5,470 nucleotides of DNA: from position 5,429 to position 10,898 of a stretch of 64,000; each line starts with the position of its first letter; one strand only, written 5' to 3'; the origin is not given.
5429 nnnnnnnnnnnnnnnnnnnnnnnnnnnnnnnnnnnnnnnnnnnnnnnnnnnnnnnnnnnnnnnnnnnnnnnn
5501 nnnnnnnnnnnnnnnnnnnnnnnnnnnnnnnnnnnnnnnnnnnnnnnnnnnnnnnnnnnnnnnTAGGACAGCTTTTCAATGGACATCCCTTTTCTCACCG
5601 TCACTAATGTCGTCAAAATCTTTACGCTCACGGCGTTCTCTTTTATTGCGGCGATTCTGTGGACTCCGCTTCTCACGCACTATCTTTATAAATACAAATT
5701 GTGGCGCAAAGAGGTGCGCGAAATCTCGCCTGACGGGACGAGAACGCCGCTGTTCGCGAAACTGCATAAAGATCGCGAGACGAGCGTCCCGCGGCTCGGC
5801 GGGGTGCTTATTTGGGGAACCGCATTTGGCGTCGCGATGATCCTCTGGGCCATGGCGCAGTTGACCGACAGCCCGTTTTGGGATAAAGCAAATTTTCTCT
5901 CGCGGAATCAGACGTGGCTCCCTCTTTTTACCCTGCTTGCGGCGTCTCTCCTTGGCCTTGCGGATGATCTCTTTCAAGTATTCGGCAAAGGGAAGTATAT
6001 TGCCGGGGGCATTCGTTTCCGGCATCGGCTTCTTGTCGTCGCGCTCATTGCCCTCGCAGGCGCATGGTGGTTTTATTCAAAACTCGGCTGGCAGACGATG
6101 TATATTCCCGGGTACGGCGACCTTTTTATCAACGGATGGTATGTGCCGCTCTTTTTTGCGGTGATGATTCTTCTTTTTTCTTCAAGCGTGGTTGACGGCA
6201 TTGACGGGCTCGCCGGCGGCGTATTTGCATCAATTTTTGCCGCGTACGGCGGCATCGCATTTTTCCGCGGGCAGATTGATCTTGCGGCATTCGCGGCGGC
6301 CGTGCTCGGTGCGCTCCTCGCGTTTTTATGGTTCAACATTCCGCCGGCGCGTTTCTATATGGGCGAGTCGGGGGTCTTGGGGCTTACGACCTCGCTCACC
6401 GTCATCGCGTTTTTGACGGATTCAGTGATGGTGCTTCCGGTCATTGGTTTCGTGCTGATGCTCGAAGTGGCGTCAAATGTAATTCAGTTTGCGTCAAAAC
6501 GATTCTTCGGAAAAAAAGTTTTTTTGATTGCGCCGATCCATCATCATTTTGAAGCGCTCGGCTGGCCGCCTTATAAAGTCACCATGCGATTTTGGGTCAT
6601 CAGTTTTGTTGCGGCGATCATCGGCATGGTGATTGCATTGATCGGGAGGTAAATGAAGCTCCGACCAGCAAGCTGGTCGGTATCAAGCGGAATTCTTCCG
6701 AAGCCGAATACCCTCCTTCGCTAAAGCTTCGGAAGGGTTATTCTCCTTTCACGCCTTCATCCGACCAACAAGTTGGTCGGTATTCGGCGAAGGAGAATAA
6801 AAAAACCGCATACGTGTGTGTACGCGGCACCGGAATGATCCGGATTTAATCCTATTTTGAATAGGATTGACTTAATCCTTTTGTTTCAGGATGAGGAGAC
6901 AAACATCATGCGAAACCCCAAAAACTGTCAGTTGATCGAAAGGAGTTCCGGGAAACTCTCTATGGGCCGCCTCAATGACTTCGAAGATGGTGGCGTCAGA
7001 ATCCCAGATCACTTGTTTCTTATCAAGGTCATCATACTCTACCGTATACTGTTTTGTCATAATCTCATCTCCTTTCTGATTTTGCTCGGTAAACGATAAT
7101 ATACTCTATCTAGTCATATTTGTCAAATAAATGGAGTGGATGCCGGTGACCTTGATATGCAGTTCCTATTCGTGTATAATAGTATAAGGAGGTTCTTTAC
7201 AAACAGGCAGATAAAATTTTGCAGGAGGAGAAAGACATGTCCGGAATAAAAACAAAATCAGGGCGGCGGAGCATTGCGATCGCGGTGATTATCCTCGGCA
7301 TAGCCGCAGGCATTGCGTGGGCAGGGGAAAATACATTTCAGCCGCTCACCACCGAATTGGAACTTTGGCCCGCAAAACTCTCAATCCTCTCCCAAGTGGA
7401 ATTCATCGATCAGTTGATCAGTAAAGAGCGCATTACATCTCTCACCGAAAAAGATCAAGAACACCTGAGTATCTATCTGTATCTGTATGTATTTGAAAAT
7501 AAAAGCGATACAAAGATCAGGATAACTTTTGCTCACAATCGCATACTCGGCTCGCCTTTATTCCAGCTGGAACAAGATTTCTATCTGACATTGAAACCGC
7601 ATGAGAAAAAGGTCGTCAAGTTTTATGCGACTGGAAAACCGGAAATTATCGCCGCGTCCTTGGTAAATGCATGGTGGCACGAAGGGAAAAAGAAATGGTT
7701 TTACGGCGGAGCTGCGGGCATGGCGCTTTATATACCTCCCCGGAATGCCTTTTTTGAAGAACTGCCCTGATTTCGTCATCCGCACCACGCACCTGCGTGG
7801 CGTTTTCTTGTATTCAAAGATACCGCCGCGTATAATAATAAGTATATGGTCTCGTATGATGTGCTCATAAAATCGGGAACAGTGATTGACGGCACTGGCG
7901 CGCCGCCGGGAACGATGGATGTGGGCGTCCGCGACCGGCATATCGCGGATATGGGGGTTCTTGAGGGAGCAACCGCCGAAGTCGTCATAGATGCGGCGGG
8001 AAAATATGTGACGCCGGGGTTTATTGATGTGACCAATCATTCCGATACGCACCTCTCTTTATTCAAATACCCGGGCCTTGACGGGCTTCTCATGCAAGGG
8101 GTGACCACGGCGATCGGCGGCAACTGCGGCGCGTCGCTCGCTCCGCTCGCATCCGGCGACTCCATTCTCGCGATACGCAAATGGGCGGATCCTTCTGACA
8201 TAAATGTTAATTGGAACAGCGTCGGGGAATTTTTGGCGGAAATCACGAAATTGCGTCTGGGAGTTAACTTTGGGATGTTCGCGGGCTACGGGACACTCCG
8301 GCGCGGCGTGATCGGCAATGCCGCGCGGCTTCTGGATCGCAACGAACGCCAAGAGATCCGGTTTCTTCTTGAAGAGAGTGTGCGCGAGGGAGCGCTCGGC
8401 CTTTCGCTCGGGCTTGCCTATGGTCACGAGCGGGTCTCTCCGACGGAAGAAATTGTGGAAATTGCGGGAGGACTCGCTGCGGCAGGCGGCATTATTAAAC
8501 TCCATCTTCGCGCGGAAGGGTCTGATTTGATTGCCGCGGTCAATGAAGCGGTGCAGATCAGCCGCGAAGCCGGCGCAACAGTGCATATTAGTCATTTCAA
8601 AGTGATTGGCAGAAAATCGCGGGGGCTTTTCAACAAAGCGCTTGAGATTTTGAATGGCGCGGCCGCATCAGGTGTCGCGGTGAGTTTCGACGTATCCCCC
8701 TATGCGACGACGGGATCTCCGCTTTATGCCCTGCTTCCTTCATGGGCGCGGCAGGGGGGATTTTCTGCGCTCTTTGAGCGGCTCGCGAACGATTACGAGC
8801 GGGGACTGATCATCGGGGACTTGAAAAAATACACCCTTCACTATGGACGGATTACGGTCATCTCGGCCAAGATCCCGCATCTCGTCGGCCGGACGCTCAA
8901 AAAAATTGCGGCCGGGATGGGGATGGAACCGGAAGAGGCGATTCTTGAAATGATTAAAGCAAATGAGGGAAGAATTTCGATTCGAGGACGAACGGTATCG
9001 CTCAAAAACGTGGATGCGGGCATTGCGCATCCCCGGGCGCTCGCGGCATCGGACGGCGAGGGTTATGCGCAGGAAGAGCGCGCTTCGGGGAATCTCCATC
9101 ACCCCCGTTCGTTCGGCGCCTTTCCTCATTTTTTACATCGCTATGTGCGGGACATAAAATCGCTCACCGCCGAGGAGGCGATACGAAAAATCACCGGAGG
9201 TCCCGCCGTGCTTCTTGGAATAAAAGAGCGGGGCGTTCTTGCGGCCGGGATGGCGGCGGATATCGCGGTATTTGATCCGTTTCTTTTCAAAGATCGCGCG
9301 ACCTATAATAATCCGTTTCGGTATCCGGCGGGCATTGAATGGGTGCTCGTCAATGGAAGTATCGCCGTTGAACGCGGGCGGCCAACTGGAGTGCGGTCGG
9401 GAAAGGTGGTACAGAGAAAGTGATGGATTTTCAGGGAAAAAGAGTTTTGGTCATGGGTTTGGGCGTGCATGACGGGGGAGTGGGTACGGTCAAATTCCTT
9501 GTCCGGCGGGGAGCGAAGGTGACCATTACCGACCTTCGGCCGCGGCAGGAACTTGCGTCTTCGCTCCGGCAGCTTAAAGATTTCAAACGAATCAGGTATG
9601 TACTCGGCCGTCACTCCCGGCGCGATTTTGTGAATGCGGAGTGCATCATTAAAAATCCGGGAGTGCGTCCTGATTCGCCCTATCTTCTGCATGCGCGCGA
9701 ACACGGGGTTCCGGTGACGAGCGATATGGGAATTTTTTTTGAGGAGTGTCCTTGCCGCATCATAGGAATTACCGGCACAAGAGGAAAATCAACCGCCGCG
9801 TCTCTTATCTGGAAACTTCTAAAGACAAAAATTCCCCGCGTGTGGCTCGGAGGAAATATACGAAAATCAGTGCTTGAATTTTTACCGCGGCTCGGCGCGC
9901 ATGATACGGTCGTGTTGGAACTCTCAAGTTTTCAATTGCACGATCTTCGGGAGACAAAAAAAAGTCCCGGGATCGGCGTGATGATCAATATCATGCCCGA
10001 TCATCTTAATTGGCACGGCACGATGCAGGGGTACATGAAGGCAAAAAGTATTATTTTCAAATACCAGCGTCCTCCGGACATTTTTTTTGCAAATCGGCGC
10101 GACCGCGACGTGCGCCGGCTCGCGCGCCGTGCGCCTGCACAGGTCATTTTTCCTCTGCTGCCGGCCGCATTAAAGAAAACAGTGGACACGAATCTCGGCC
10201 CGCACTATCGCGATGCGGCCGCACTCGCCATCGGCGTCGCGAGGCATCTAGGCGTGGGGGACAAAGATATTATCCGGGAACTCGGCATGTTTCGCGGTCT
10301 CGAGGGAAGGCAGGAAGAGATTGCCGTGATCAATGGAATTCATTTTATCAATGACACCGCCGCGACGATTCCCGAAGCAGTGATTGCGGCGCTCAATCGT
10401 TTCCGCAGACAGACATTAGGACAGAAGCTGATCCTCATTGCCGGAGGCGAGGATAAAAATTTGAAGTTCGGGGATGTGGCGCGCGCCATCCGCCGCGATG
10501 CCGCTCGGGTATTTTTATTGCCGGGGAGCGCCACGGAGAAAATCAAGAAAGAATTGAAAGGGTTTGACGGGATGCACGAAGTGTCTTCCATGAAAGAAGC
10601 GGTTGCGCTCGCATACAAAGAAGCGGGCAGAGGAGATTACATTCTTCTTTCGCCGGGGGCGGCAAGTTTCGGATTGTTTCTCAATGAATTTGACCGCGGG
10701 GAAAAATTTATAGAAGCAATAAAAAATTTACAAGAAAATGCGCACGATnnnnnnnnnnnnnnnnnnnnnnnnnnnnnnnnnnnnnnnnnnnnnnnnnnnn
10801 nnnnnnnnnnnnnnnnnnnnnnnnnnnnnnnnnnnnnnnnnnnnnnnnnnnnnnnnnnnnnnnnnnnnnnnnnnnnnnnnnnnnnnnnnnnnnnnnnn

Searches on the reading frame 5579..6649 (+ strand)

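Call 65: search_protein_families(library=pfam, proteins=[window:5579-6649:+], max_evalue=0.00001)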
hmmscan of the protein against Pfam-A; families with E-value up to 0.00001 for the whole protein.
window:5579-6649:+ (357 aa): 1 family
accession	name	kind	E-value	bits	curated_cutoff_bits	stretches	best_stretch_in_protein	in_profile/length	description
PF00953.26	Glycos_transf_4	-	1.7e-20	74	27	1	115-278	4-157/160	Glycosyl transferase family 4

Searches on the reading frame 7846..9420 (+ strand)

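Call 65: search_protein_families(library=pfam, proteins=[window:7846-9420:+], max_evalue=0.00001)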
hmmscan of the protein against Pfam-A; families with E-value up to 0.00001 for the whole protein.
window:7846-9420:+ (525 aa): 2 families
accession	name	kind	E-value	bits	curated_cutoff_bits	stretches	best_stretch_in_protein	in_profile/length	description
PF07969.17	Amidohydro_3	-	3.6e-21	76.6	29.7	2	419-507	383-471/472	Amidohydrolase family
PF01979.26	Amidohydro_1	-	4.5e-06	26.6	25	0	433-483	275-321/345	Amidohydrolase family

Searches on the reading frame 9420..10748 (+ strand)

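Call 65: search_protein_families(library=pfam, proteins=[window:9420-10748:+], max_evalue=0.00001)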
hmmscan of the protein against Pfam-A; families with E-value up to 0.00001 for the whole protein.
window:9420-10748:+ (443 aa): 3 families
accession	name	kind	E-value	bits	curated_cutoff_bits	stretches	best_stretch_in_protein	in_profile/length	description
PF08245.18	Mur_ligase_M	-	3.1e-20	73.4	24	1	117-242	1-142/200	Mur ligase middle domain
PF02875.26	Mur_ligase_C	-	2.6e-15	57.8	28.4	1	296-412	1-125/127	Mur ligase, glutamate ligase domain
PF21799.2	MurD-like_N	-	1.4e-13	51.4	27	1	7-100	1-87/88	Mur ligase MurD-like, N-terminal domain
